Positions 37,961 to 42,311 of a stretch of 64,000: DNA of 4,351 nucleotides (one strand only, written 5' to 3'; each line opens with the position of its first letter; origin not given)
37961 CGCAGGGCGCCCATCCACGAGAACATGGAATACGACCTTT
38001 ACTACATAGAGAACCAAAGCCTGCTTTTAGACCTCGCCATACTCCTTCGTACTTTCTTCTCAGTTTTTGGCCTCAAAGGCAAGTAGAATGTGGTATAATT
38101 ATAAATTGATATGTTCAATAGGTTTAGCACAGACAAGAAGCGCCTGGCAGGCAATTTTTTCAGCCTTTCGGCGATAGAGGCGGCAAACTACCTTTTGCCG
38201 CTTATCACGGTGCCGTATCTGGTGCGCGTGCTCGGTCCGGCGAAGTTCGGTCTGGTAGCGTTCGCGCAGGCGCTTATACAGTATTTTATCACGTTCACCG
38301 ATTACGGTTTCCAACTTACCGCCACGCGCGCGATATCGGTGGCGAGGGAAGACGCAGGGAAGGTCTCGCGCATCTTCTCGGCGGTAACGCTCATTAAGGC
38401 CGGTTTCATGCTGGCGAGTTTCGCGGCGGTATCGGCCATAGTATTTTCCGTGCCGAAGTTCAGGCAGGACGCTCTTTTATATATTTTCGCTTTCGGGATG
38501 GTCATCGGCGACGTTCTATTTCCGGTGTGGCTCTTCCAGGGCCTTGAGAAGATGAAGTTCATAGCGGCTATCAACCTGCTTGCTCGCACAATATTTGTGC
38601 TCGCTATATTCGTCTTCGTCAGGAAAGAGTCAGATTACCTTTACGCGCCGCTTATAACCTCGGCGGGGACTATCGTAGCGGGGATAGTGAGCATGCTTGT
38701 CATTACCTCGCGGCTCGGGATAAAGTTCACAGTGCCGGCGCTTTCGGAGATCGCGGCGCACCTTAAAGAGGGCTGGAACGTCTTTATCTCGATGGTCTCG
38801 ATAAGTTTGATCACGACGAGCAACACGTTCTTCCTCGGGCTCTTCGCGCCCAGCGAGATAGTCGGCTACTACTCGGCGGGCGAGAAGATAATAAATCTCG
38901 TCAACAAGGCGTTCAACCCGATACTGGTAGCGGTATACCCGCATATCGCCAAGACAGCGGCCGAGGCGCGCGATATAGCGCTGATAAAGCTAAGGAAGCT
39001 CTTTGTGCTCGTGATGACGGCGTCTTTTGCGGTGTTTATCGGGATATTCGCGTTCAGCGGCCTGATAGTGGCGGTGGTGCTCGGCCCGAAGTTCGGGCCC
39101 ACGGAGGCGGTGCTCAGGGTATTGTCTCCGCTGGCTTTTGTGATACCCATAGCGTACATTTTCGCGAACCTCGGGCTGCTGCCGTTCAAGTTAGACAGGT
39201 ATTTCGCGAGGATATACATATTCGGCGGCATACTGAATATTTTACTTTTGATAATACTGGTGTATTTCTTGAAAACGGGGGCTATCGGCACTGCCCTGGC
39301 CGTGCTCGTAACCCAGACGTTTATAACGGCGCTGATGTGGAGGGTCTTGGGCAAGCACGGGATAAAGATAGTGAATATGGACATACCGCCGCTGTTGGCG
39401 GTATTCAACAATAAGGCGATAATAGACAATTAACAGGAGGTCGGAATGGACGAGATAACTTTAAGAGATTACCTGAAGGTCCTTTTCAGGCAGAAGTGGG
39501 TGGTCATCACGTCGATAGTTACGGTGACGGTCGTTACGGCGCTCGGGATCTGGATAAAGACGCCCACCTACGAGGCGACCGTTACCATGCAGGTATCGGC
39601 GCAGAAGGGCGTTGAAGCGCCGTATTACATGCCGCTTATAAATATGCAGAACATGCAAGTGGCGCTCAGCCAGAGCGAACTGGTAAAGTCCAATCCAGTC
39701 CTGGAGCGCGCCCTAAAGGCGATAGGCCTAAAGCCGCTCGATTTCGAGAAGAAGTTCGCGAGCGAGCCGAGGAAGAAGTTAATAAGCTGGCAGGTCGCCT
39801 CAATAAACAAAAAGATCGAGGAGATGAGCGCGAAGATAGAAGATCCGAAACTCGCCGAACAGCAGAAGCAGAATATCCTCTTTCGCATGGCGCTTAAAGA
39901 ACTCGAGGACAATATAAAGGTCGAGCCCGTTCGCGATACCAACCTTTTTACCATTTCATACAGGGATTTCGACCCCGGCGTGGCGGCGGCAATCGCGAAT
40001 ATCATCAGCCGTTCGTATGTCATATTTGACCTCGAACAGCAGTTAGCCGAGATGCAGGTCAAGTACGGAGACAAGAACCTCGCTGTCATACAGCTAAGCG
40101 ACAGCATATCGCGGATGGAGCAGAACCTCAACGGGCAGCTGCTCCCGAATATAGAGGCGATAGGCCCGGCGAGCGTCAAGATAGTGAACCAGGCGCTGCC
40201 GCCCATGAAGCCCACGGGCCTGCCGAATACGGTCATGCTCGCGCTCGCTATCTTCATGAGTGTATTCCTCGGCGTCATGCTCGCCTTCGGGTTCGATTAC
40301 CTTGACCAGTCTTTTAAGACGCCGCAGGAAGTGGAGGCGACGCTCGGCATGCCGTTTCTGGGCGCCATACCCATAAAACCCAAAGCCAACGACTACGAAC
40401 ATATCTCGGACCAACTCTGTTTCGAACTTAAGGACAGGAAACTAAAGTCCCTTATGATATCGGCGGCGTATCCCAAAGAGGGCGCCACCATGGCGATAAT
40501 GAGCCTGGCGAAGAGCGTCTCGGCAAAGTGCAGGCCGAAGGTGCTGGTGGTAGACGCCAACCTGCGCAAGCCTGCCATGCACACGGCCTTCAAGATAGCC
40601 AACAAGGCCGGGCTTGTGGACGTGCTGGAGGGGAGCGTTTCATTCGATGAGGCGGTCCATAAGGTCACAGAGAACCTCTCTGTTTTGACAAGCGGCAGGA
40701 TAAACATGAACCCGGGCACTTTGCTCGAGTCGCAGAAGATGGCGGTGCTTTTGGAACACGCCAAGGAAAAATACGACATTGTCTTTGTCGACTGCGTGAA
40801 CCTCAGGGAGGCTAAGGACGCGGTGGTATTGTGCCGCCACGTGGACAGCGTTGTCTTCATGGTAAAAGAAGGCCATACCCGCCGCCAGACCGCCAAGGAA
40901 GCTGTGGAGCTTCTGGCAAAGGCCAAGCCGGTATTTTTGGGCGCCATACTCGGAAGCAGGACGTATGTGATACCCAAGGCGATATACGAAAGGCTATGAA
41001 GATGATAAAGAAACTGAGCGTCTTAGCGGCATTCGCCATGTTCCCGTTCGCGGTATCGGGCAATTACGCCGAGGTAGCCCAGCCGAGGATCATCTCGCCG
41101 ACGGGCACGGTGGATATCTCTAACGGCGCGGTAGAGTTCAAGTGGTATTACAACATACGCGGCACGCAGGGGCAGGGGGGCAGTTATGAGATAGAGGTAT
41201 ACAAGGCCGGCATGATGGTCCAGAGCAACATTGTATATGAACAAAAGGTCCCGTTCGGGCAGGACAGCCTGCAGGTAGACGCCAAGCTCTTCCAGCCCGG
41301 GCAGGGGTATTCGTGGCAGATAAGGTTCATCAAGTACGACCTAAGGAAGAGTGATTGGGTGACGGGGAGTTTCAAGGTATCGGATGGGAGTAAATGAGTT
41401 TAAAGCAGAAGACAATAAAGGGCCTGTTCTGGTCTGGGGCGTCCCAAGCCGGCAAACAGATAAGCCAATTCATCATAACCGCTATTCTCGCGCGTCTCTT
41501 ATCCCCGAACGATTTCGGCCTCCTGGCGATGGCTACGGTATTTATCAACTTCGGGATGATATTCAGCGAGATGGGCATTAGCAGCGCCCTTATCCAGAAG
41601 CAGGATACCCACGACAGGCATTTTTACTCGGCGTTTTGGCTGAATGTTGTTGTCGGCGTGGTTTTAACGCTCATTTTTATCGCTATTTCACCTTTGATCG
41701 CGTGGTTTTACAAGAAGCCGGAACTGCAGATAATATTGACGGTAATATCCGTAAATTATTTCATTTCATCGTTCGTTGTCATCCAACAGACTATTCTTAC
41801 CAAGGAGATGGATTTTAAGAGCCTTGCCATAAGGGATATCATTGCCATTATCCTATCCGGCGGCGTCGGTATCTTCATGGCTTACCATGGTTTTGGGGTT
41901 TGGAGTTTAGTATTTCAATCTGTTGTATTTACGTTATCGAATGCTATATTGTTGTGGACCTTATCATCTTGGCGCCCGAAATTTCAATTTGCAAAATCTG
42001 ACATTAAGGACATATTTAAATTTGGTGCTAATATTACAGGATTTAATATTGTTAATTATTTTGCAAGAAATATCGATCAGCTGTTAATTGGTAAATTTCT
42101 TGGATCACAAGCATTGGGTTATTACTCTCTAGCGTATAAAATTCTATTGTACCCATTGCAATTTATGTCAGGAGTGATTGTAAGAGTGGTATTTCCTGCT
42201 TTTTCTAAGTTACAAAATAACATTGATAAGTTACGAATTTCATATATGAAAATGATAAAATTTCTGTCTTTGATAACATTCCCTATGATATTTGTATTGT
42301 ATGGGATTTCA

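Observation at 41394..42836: Abrupt GC drop inside the third wzx gene: chimeric flippase marking the left edge of a horizontally acquired glycan cassette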

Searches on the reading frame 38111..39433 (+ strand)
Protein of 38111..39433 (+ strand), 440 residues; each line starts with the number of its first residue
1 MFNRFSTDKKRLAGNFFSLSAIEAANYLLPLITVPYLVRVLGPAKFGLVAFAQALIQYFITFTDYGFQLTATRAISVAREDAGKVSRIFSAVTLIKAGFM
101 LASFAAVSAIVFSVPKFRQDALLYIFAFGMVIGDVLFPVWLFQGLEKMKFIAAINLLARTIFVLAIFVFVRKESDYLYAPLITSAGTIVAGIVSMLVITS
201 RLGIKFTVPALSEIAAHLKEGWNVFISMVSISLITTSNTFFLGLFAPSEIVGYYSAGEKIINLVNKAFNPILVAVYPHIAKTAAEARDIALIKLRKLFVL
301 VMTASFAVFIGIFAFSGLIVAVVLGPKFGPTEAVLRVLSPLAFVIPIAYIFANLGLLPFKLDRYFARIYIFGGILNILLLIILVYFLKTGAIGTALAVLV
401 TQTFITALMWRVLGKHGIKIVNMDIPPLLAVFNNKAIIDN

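Call 8: search_protein_families(library=pfam, proteins=[window:38111-39433:+])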
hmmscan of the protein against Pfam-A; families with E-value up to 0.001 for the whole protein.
window:38111-39433:+ (440 aa): 2 families
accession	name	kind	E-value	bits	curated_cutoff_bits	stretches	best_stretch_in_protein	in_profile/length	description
PF01943.22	Polysacc_synt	-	6.4e-56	190.2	28.2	1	14-282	3-273/274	Polysaccharide biosynthesis protein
PF13440.11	Polysacc_synt_3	-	1.9e-12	47.5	23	1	37-329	2-289/293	Polysaccharide biosynthesis protein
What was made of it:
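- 38111..39433 (+): Backbone: second MOP flippase gene (wzxB, Polysacc_synt), conserved in syntenic relatives. Pfam PF01943, E 6.4e-56 (call 8).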

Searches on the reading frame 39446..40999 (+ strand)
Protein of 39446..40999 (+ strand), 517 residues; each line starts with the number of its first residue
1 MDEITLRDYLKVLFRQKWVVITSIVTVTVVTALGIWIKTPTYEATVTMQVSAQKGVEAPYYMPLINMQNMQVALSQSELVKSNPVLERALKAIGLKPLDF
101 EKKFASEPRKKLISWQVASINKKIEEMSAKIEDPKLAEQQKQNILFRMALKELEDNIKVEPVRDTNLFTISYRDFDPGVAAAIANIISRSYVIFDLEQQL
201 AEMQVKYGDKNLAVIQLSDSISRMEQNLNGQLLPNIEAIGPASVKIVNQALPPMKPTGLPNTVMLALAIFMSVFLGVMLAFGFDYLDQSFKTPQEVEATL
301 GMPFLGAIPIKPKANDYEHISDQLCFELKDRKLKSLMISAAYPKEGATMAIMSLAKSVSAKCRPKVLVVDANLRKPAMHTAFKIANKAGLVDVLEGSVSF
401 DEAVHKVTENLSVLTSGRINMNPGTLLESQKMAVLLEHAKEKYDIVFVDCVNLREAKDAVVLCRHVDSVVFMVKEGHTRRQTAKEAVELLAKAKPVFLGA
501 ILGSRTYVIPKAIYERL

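Call 8: search_protein_families(library=pfam, proteins=[window:39446-40999:+])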
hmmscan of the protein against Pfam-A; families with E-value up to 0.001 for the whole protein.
window:39446-40999:+ (517 aa): 2 families
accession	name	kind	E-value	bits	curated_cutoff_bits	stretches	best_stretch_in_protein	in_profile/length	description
PF02706.20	Wzz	-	1.5e-10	41.7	25.5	1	2-91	1-89/91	Chain length determinant protein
PF13614.12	AAA_31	-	0.00071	20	27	1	348-453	16-128/177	AAA domain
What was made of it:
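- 39446..40999 (+): Backbone: polysaccharide co-polymerase / tyrosine autokinase (Wzz domain plus kinase domain). Pfam Wzz (call 8).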

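Call 21: list_cluster_members(proteins=[P0001, window:39446-40996:+])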
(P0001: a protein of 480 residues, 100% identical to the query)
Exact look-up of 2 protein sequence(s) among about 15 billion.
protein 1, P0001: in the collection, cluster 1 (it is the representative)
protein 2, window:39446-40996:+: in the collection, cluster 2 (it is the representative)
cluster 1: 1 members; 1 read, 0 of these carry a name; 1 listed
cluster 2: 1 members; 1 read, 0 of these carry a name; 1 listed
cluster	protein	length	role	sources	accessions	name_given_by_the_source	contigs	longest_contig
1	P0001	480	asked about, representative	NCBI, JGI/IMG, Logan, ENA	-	-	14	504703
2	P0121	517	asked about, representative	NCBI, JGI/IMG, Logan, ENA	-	-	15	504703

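Call 37: search_protein_families(library=ncbifam, proteins=[window:39446-40999:+], max_evalue=0.01)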
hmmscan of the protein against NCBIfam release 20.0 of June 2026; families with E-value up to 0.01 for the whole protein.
window:39446-40999:+ (517 aa): 12 families
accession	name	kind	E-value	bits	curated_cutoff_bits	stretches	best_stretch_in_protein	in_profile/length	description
TIGR01005.1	eps_transp_fam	subfamily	2.7e-34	118.5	411.7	3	337-492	550-705/754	exopolysaccharide transport protein family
TIGR01007.1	eps_fam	subfamily_domain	1.9e-33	115.7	108.05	1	317-503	3-188/204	polysaccharide biosynthesis tyrosine autokinase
TIGR03018.1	pepcterm_TyrKin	hypoth_equivalog_domain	7.4e-31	107.1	230.65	1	330-494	32-200/207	XrtA-associated tyrosine autokinase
NF007350.0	PRK09841.1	equivalog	4.9e-28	97.7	1248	1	320-503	518-701/726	tyrosine-protein kinase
TIGR03029.1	EpsG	equivalog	2.3e-23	82.8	313.8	1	309-502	79-272/274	chain length determinant protein tyrosine kinase EpsG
NF008568.0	PRK11519.1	equivalog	1.8e-22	79.3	1068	1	324-472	517-665/720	tyrosine-protein kinase Wzc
TIGR03007.1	pepcterm_ChnLen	equivalog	2.3e-15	55.8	278.85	2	243-310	395-462/498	XrtA system polysaccharide chain length determinant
TIGR03017.1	EpsF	equivalog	3.5e-13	49.1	422.75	2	236-308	370-443/444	chain length determinant protein EpsF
TIGR01006.1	polys_exp_MPA1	subfamily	2.2e-12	46.9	296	2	243-309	156-222/226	CspC family polysaccharide chain length determinant protein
TIGR01969.1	minD_arch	subfamily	0.00011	21.5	201.75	1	353-452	20-118/251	cell division ATPase MinD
TIGR01968.1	minD_bact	equivalog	0.00016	21.1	212.9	1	360-451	27-120/261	septum site-determining protein MinD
NF047398.1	AAA_KGGVGR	domain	0.00072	19.9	90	0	346-399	15-70/190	KGGVGR-motif variant AAA ATPase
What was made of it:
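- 39446..40999 (+): NCBIfam TIGR01007, 115.7 bits against a cutoff of 108 (call 37).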

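Call 68: find_encoding_contigs(protein=window:39446-40996:+, flank=10000, max_places=10)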
Protein window:39446-40996:+ (517 aa): 19 contigs read that carry it; 4 places shown.
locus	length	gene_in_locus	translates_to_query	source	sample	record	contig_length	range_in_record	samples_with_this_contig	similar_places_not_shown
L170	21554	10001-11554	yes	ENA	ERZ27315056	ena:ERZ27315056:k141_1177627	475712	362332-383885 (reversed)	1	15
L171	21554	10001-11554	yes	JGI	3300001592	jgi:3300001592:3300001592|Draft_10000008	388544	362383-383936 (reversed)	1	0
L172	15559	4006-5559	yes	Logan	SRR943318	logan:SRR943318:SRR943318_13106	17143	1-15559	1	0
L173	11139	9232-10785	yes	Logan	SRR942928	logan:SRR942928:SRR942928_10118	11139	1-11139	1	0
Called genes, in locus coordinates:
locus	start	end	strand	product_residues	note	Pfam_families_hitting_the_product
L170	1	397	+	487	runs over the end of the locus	PF04932:Wzy_C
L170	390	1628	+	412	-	PF01943:Polysacc_synt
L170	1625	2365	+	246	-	PF01209:Ubie_methyltran, PF03848:TehB, PF06325:PrmA (weak), PF13489:Methyltransf_23, PF13847:Methyltransf_31, PF08241:Methyltransf_11, PF08242:Methyltransf_12, PF13649:Methyltransf_25, +1 more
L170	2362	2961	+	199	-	-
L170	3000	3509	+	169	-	-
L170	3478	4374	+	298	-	PF00535:Glycos_transf_2, PF10111:Glyco_tranf_2_2 (faint), PF13641:Glyco_tranf_2_3, PF13632:Glyco_trans_2_3 (faint)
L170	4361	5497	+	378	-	PF01075:Glyco_transf_9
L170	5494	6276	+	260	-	PF00535:Glycos_transf_2, PF13641:Glyco_tranf_2_3, PF13632:Glyco_trans_2_3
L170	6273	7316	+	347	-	PF02449:Glyco_hydro_42, PF01229:Glyco_hydro_39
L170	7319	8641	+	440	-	PF02397:Bac_transf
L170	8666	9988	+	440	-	PF01943:Polysacc_synt, PF13440:Polysacc_synt_3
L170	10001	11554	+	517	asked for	PF02706:Wzz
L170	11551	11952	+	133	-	-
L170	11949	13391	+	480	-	PF01943:Polysacc_synt, PF13440:Polysacc_synt_3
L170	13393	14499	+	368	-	-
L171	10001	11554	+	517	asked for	PF02706:Wzz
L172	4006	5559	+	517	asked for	PF02706:Wzz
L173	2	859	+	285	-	?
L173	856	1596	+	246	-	PF01209:Ubie_methyltran, PF03848:TehB, PF06325:PrmA (weak), PF13489:Methyltransf_23, PF13847:Methyltransf_31, PF08241:Methyltransf_11, PF08242:Methyltransf_12, PF13649:Methyltransf_25, +1 more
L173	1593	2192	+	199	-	-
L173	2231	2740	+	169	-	-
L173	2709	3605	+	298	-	PF00535:Glycos_transf_2, PF10111:Glyco_tranf_2_2 (faint), PF13641:Glyco_tranf_2_3, PF13632:Glyco_trans_2_3 (faint)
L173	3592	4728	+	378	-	PF01075:Glyco_transf_9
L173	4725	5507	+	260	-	PF00535:Glycos_transf_2, PF13641:Glyco_tranf_2_3, PF13632:Glyco_trans_2_3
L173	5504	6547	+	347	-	PF02449:Glyco_hydro_42, PF01229:Glyco_hydro_39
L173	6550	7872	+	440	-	PF02397:Bac_transf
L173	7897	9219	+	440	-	PF01943:Polysacc_synt, PF13440:Polysacc_synt_3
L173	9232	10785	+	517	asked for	PF02706:Wzz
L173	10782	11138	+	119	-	?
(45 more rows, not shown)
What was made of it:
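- One Logan contig (L173, SRR942928) ends 41 nt before the wzx start (call 68).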

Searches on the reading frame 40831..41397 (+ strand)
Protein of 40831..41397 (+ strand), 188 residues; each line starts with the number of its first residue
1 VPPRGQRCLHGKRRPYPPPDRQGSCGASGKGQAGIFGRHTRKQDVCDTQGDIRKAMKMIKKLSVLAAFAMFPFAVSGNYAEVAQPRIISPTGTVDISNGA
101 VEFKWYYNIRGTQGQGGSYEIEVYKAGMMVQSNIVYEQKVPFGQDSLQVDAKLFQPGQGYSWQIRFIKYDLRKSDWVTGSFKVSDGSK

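Call 8: search_protein_families(library=pfam, proteins=[window:40831-41397:+])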
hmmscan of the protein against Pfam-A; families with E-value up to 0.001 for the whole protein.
window:40831-41397:+ (188 aa): 0 families

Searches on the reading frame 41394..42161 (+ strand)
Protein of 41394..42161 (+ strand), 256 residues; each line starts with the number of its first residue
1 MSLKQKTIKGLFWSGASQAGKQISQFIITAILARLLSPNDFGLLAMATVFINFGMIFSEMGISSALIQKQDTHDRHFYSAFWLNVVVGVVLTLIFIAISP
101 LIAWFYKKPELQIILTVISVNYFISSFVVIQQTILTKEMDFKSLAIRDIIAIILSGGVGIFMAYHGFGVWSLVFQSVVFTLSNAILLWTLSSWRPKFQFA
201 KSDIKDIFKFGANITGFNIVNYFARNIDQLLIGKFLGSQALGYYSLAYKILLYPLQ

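Call 22: find_related_loci(query=window:41394-42161:+, collection=genome_contigs, flank=10000)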
Query window:41394-42161:+ (256 aa) in genome_contigs; peptide patterns used: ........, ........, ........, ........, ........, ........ (x = any residue, [..] = any of these).
203 stretches matched a pattern; 81 encode a relative of the query (tblastn E <= 1e-3); the best 80 are kept; 80 distinct loci.
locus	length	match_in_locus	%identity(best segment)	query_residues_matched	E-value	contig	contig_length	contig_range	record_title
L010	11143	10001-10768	79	1-256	1e-136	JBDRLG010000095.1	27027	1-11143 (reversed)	MAG: Candidatus Omnitrophota bacterium isolate MEGAHIT-group-1.764 k141_2975656, whole genome shotgun sequence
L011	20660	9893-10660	75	1-256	7e-134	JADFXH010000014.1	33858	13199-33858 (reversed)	MAG: Candidatus Omnitrophota bacterium isolate nDJH13bin20 nDJH13_bin20_NODE_14_length_33858_cov_10.420800, whole genome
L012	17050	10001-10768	74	1-256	9e-131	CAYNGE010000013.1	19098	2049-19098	MAG TPA_asm: uncultured Planctomycetales bacterium isolate binchicken_co162_605 genome assembly, contig: NODE_6423_lengt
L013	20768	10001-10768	64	1-256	9e-108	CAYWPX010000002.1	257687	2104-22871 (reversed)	MAG TPA_asm: uncultured Planctomycetia bacterium isolate SRP278252_co2_234 genome assembly, contig: NODE_29_length_25768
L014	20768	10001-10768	47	1-256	2e-74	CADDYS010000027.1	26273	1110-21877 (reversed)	unidentified bacterium isolate 10 genome assembly, contig: NODE_1072_length_26273_cov_23.147633, whole genome shotgun se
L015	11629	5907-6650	45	9-256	1e-66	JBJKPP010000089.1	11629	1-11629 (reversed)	MAG: Ignavibacteriaceae bacterium isolate Bin_125 S1Ck127_2918877_flag_0_multi_20.9837_len_11629, whole genome shotgun s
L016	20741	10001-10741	45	10-256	4e-66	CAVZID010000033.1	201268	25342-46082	MAG: uncultured Bacteroidetes bacterium isolate MFD02416.bin.2.172 genome assembly, contig: contig_67510, whole genome s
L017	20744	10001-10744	45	9-256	3e-65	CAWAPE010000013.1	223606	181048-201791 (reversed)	MAG: uncultured Bacteroidetes bacterium isolate MFD02923.bin.1.36 genome assembly, contig: contig_5973, whole genome sho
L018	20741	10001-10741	45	10-256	1e-64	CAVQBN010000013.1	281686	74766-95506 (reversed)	MAG: uncultured Bacteroidetes bacterium isolate MFD02923.bin.1.74 genome assembly, contig: contig_36900, whole genome sh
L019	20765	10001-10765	39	2-256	2e-63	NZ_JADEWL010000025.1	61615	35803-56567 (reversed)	Plectonema cf. radiosum LEGE 06105 NODE_66_length_61615_cov_12.5117, whole genome shotgun sequence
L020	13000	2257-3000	42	9-256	4e-63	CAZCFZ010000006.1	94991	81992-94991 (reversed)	MAG TPA_asm: uncultured Ignavibacteriaceae bacterium isolate binchicken_co163_392 genome assembly, contig: NODE_182_leng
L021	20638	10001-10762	37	3-256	4e-61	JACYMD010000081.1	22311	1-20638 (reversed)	MAG: Rivularia sp. T60_A2020_040 NODE_1951_length_22311_cov_831.894, whole genome shotgun sequence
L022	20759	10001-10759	42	4-256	3e-61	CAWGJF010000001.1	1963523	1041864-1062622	MAG: uncultured Ignavibacteriales bacterium isolate MFD05684.bin.1.68 genome assembly, contig: contig_37389, whole genom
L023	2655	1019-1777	40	3-255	4e-61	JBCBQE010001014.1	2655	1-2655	MAG: Cyanobacteria bacterium J06635_10 NODE_1014_length_2655_cov_5.994569, whole genome shotgun sequence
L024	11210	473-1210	40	3-248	9e-61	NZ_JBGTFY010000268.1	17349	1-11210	MAG: Nostoc sp. isolate JTS-RE202 k141_4381347, whole genome shotgun sequence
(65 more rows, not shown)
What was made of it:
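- Tried and rejected: The nearest are Omnitrophota and Planctomycetes MAGs at 64-79% (call 22).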

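Call 23: find_related_loci(query=window:41394-42161:+, collection=metagenome_contigs, flank=10000)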
Query window:41394-42161:+ (256 aa) in metagenome_contigs; peptide patterns used: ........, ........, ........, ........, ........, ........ (x = any residue, [..] = any of these).
338 stretches matched a pattern; 141 encode a relative of the query (tblastn E <= 1e-3); the best 80 are kept; 80 distinct loci.
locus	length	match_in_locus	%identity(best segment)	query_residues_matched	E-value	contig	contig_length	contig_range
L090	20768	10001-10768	87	1-256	5e-152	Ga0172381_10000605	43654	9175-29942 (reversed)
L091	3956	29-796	83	1-256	1e-146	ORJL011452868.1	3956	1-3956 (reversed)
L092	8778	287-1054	81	1-256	8e-141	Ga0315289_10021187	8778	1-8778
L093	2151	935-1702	80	1-256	5e-148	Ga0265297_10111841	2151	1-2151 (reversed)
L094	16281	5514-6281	74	1-256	8e-129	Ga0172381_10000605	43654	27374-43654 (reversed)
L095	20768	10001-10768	68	1-256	2e-118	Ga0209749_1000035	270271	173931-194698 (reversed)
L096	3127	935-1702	64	1-256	5e-113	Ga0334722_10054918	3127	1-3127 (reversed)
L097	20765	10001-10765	62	1-255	6e-106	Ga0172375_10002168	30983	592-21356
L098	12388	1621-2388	54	1-256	6e-98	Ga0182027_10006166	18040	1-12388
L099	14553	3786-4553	73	1-256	2e-126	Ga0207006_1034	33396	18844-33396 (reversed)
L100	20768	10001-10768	60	1-256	1e-95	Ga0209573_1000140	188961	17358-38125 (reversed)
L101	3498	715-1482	60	1-256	8e-90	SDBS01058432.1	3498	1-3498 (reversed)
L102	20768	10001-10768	52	1-256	5e-85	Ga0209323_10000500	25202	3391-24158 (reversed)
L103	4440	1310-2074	47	2-256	2e-76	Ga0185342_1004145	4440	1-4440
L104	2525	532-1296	44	2-256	7e-73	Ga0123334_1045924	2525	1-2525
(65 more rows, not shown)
